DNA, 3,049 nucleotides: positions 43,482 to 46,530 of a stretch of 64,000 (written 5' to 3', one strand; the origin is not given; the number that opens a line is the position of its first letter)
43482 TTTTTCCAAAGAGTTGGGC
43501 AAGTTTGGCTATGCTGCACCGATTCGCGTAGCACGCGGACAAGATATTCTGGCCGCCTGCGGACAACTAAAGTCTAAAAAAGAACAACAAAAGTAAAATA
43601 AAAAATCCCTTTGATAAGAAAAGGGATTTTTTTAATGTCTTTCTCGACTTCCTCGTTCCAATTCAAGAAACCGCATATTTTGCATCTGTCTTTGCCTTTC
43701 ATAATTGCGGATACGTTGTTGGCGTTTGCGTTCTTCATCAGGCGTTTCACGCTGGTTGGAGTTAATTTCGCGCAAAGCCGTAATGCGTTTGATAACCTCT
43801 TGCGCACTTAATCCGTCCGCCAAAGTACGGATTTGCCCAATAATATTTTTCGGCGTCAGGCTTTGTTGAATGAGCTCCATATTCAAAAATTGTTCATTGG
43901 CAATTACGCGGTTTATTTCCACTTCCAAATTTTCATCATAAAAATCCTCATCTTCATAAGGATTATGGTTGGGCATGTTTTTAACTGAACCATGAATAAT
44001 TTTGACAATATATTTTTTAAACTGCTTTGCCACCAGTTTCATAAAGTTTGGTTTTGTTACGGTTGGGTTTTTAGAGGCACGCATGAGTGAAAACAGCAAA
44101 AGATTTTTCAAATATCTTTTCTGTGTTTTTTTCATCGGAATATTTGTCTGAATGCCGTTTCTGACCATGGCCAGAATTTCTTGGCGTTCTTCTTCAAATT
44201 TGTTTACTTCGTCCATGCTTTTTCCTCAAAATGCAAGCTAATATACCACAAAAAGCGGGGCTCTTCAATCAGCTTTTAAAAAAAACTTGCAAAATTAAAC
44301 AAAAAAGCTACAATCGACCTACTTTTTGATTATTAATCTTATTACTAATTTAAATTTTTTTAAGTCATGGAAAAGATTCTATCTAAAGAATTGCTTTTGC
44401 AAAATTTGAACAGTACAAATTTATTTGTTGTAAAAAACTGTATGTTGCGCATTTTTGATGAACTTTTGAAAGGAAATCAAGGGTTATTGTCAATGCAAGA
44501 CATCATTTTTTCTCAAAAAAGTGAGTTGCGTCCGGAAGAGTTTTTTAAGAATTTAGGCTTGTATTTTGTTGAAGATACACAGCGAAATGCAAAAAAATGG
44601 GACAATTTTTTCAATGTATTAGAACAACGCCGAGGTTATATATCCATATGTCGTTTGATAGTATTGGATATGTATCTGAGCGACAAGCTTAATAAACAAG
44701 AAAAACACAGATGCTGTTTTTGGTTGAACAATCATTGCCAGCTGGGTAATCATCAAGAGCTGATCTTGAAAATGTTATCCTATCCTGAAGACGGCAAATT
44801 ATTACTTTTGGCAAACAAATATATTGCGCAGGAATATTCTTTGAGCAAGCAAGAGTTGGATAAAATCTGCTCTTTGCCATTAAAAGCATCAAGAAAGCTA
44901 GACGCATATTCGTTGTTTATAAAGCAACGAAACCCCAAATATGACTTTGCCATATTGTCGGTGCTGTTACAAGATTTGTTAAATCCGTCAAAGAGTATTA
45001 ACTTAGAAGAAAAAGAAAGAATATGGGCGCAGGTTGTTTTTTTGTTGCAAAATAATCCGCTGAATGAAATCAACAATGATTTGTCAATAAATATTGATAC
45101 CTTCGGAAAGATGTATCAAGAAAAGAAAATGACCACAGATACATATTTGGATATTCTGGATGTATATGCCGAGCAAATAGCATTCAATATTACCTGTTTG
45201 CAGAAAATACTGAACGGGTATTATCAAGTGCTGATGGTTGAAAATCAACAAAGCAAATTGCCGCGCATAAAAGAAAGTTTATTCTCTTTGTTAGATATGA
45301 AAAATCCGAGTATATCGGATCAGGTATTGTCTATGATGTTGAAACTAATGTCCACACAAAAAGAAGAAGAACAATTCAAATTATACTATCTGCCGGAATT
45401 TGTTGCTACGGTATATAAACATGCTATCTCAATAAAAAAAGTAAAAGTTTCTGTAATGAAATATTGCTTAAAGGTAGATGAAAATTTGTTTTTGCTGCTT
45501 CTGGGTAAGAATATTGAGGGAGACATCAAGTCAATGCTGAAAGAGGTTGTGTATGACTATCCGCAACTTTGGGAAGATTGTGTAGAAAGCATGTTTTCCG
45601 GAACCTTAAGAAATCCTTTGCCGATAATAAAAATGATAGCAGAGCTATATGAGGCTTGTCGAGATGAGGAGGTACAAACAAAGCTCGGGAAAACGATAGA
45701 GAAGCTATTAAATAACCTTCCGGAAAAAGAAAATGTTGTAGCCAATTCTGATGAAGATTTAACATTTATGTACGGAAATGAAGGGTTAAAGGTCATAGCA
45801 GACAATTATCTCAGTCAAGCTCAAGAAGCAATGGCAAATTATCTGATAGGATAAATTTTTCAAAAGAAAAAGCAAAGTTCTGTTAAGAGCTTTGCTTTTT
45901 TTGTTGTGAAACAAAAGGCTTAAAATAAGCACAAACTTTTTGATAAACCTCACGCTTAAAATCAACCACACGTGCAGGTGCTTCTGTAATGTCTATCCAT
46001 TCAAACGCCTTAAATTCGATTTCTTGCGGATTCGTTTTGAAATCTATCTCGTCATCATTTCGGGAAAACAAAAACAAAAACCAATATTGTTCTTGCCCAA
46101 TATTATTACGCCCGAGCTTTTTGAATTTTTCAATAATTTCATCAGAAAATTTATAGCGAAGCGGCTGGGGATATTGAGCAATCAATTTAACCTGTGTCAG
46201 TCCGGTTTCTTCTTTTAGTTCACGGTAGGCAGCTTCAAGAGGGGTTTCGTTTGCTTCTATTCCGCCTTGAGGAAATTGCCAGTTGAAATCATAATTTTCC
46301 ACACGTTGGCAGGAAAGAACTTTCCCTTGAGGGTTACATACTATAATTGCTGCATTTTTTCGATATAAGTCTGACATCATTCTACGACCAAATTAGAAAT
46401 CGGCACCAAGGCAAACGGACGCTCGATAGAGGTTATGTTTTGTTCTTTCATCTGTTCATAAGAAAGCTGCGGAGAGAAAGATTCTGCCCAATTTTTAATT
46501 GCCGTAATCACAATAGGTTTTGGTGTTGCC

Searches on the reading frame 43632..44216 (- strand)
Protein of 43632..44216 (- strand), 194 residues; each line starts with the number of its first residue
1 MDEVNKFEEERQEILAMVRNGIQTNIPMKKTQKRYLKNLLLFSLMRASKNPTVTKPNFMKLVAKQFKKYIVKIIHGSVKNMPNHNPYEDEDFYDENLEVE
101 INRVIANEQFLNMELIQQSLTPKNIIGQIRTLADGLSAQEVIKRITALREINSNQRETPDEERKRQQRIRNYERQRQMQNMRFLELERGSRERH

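Call 66: search_protein_families(library=pfam, proteins=[window:43632-44216:-], max_evalue=1)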
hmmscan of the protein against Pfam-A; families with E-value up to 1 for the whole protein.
window:43632-44216:- (194 aa): 2 families
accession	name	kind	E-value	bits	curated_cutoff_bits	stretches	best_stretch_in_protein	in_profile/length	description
PF00690.31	Cation_ATPase_N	-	0.093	12.8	20.4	0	119-146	3-31/69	Cation transporter/ATPase, N-terminus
PF11900.14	DUF3420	-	0.3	11.7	24.9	1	139-171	13-45/47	Domain of unknown function (DUF3420)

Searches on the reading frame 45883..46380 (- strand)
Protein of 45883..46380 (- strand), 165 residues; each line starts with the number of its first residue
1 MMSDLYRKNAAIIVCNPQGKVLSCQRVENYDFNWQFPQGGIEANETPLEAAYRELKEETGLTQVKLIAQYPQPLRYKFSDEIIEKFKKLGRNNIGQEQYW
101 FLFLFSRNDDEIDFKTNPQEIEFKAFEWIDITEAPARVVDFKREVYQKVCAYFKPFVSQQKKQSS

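Call 66: search_protein_families(library=pfam, proteins=[window:45883-46380:-], max_evalue=1)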
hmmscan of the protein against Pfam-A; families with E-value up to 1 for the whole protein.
window:45883-46380:- (165 aa): 2 families
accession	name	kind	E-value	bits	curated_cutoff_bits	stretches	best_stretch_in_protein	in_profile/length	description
PF00293.34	NUDIX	-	2.6e-24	86.2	21.1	1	6-148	2-133/134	NUDIX domain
PF14815.12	NUDIX_4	-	0.00034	20.8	35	1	11-80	2-67/113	NUDIX domain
